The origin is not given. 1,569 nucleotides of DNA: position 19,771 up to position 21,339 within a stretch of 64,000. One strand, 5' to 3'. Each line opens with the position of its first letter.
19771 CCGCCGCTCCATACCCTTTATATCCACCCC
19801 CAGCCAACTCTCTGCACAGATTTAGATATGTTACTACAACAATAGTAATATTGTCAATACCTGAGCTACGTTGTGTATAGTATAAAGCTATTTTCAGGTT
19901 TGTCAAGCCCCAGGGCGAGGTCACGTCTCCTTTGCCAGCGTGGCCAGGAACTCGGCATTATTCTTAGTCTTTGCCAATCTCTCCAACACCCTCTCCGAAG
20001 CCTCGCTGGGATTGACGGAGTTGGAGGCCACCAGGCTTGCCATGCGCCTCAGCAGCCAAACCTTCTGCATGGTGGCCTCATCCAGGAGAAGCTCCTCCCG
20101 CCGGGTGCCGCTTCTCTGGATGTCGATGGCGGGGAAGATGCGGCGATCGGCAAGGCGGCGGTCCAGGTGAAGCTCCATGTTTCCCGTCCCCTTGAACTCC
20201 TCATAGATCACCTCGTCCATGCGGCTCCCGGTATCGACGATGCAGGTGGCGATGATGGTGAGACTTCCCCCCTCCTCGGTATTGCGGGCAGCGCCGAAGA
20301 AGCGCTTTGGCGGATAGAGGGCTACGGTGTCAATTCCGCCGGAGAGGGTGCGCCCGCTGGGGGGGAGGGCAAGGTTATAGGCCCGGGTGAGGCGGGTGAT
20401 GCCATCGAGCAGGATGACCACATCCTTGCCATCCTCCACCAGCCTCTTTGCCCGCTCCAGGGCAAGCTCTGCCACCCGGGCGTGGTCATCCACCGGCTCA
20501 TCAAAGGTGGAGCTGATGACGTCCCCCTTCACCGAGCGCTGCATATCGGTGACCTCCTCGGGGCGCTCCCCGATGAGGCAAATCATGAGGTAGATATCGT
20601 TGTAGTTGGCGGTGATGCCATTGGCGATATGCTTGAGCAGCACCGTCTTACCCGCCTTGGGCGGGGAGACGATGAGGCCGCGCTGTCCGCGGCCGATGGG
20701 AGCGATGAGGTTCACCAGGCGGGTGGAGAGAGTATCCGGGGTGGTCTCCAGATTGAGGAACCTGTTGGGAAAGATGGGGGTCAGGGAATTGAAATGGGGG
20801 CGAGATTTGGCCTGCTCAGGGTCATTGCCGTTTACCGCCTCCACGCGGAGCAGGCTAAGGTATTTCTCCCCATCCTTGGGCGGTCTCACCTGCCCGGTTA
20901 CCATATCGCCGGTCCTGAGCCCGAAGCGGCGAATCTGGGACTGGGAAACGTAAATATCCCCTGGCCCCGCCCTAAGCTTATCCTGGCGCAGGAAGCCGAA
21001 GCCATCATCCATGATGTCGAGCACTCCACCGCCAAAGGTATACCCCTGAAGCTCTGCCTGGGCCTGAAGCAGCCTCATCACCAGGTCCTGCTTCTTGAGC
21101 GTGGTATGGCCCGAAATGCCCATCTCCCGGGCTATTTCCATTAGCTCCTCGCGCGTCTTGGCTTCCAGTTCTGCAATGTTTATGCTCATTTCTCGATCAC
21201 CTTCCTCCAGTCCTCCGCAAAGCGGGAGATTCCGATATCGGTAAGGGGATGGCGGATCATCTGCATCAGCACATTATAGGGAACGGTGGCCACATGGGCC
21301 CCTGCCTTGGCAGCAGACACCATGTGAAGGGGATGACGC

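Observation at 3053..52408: Recurrent pattern: lower-GC genes inserted seamlessly (ATGA or 16-nt junctions) into housekeeping operons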

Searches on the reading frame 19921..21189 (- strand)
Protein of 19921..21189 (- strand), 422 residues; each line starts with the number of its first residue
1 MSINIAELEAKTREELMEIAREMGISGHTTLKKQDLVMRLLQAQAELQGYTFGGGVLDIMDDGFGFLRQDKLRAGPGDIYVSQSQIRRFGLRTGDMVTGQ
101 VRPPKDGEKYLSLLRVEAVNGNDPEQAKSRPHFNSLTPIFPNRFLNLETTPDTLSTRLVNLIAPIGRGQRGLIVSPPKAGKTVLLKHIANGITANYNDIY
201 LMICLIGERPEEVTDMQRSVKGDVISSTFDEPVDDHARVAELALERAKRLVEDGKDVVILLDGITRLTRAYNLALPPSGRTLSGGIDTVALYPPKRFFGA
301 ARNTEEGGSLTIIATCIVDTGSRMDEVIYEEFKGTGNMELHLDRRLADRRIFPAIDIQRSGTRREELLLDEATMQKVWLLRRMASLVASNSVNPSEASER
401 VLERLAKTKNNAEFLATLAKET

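Call 33: search_protein_families(library=pfam, proteins=[window:19921-21189:-], max_evalue=0.01)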
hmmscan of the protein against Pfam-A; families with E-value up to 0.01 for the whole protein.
window:19921-21189:- (422 aa): 5 families
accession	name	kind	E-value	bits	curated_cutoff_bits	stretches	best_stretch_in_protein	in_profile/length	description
PF07497.18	Rho_RNA_bind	-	2e-33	114.4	27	1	54-125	2-73/73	Rho termination factor, RNA-binding domain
PF00006.31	ATP-synt_ab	-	5.4e-25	88.7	29.5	1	157-360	3-211/213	ATP synthase alpha/beta family, nucleotide-binding domain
PF07498.18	Rho_N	-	3.7e-12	46.4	24.9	1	7-47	1-41/43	Rho termination factor, N-terminal domain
PF08206.17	OB_RNB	-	7.2e-05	22.8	24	1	55-103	1-44/58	Ribonuclease B OB domain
PF01637.24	ATPase_2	-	0.0059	16.9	33.2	1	176-268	28-123/225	ATPase domain predominantly from Archaea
